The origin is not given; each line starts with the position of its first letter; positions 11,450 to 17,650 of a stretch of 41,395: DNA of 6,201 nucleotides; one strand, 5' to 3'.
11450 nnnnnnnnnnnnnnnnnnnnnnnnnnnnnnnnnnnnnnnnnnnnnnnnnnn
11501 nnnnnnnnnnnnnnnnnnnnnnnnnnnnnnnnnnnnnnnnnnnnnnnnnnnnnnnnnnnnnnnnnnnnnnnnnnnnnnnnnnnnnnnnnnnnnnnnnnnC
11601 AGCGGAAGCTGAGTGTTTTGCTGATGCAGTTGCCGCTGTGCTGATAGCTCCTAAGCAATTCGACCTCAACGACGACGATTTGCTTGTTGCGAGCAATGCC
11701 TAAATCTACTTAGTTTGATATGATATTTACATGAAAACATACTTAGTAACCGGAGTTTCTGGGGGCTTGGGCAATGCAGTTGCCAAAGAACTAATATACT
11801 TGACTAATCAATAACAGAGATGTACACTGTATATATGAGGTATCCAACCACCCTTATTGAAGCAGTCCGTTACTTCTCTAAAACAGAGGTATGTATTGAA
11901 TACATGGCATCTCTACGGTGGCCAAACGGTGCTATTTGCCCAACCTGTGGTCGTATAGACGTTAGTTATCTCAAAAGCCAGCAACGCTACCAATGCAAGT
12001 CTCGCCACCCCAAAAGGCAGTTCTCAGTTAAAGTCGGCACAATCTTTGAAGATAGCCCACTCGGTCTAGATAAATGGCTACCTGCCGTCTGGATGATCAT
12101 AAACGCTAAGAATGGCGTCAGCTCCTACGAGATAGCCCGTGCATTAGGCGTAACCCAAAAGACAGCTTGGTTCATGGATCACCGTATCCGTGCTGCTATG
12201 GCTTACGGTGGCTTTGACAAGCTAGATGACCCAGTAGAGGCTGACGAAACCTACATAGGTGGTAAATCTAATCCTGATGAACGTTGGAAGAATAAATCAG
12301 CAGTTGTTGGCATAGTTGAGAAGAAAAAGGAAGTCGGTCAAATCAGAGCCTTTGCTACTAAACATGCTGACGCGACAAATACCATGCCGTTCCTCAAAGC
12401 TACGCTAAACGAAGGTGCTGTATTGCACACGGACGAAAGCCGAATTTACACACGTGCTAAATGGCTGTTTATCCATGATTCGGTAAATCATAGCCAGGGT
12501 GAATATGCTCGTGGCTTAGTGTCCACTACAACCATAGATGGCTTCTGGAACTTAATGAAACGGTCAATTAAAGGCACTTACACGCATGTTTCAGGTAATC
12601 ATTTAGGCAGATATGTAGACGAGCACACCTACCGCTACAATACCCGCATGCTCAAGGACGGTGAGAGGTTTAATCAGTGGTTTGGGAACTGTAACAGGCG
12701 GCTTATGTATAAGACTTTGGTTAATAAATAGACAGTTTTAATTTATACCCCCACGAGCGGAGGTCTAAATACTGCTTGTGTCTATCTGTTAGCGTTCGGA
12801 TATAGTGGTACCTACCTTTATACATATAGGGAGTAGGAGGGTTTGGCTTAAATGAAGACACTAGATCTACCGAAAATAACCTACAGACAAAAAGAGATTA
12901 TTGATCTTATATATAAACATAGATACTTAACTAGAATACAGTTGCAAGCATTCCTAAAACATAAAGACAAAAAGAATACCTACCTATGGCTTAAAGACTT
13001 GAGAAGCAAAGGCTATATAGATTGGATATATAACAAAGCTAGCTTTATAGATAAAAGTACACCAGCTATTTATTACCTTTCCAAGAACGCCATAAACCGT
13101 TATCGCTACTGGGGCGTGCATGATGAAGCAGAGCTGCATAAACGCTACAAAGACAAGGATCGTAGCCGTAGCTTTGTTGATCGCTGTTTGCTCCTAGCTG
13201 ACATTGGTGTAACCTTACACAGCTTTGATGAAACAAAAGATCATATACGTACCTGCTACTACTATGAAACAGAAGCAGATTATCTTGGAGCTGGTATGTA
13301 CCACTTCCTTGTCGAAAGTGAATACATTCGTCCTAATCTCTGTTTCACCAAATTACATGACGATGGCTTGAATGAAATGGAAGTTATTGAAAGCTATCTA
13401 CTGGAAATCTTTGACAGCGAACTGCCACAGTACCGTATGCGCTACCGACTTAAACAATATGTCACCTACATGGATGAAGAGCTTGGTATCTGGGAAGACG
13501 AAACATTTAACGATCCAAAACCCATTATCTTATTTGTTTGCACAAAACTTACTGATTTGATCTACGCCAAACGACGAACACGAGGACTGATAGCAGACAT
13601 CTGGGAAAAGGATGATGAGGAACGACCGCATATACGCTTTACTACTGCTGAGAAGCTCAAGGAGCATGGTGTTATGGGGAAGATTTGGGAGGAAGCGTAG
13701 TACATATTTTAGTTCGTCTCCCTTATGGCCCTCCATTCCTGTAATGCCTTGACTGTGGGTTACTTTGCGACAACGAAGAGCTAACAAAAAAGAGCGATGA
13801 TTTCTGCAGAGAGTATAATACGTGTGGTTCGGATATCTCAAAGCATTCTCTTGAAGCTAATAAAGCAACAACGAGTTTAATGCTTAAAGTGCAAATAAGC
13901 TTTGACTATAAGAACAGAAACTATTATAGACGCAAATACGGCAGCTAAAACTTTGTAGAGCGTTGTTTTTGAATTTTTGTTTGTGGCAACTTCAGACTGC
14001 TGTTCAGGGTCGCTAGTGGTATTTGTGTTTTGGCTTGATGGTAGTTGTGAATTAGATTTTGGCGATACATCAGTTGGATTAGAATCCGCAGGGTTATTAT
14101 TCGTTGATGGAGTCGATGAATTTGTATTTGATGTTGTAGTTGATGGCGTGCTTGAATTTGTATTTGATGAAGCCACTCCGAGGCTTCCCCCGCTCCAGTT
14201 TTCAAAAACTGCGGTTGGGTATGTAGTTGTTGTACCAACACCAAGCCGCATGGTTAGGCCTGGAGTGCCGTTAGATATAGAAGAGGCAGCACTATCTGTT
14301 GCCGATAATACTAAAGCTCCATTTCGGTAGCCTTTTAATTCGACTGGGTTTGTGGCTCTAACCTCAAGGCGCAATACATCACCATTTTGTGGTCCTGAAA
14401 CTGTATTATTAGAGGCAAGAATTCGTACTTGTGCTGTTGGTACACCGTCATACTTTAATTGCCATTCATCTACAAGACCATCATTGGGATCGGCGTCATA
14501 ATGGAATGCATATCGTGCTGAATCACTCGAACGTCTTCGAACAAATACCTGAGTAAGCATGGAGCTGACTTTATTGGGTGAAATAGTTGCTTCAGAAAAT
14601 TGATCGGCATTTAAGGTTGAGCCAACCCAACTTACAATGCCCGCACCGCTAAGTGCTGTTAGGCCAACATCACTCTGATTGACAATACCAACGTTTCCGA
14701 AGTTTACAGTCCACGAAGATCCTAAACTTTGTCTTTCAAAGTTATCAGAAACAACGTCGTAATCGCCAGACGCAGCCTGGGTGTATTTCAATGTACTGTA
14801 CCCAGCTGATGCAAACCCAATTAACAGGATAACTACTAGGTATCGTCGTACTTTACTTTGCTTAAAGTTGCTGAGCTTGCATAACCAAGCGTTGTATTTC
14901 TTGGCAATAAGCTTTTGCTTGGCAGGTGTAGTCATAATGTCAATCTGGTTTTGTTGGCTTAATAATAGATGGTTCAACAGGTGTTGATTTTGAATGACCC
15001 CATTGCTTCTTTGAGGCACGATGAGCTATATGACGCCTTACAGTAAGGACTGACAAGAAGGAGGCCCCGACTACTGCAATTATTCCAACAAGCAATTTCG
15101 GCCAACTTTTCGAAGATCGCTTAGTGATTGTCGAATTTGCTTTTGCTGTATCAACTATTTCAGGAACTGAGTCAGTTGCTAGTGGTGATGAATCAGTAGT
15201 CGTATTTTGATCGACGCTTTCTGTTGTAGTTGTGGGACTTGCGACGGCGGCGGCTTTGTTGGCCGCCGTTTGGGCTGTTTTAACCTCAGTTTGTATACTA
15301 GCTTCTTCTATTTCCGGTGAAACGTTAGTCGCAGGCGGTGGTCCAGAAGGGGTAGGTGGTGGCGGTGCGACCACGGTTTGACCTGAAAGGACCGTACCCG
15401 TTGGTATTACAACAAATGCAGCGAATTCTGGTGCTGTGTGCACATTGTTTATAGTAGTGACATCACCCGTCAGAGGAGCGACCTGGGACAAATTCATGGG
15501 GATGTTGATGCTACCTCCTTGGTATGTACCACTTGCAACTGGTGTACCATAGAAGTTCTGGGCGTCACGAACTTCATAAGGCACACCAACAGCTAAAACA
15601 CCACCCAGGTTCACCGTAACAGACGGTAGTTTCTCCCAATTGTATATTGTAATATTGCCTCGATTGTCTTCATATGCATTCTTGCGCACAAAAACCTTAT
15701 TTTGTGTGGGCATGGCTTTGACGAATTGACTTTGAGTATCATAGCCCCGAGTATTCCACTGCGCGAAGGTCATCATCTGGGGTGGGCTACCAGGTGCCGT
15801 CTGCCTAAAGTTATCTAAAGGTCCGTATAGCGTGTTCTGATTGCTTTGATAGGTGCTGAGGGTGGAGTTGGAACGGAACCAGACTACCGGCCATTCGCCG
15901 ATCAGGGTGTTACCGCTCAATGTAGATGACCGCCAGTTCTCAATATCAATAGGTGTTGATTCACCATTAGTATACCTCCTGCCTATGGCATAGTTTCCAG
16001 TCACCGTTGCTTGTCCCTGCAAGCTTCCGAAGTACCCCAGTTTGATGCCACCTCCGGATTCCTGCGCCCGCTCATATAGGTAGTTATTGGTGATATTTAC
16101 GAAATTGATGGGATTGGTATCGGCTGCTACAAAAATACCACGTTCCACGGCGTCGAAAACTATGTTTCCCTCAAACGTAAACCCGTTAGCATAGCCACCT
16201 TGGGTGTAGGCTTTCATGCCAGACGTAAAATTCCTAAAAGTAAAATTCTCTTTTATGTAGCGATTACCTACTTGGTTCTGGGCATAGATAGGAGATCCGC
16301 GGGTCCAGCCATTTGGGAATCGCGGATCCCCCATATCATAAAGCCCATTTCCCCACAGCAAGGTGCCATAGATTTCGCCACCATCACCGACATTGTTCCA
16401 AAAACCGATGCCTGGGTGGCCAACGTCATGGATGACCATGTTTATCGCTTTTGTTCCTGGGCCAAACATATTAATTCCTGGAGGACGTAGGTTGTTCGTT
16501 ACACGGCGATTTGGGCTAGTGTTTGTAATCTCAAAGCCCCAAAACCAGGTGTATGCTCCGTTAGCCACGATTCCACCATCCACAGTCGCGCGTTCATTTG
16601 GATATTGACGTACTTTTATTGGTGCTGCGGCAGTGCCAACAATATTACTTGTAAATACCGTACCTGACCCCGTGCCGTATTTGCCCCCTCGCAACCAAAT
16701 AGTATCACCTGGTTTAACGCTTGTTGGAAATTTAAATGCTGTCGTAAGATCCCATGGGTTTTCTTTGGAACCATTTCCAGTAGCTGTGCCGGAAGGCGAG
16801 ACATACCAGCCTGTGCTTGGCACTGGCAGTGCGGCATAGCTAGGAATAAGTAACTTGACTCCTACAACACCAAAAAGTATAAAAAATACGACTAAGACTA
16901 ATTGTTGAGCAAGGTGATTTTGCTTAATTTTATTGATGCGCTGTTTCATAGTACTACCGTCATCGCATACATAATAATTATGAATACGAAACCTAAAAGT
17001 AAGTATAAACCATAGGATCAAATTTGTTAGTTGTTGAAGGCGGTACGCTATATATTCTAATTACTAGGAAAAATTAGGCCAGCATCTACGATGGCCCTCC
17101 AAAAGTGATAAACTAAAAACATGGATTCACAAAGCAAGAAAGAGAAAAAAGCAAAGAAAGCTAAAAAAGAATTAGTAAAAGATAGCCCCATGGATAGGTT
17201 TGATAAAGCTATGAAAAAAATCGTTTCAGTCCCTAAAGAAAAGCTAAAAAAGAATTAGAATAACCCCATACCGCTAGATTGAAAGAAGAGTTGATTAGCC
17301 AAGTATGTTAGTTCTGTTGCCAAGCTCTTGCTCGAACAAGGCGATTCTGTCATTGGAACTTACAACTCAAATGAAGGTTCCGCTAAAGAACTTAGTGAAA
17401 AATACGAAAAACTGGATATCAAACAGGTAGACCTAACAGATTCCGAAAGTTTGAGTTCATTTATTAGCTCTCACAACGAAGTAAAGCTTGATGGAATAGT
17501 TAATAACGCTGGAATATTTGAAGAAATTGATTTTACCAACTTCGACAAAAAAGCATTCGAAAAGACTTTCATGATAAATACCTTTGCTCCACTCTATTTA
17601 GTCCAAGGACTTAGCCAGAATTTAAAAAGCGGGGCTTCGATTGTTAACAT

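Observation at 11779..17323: IS1595-family element carrying 4.5 kb of cargo, freshly inserted into an SDR gene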

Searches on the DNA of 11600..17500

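Call 94: search_rna_families(source=window, start=11600, end=17500, threshold=evalue, max_evalue=1)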
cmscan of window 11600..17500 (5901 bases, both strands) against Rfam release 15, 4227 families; matches with E-value up to 1: 0.
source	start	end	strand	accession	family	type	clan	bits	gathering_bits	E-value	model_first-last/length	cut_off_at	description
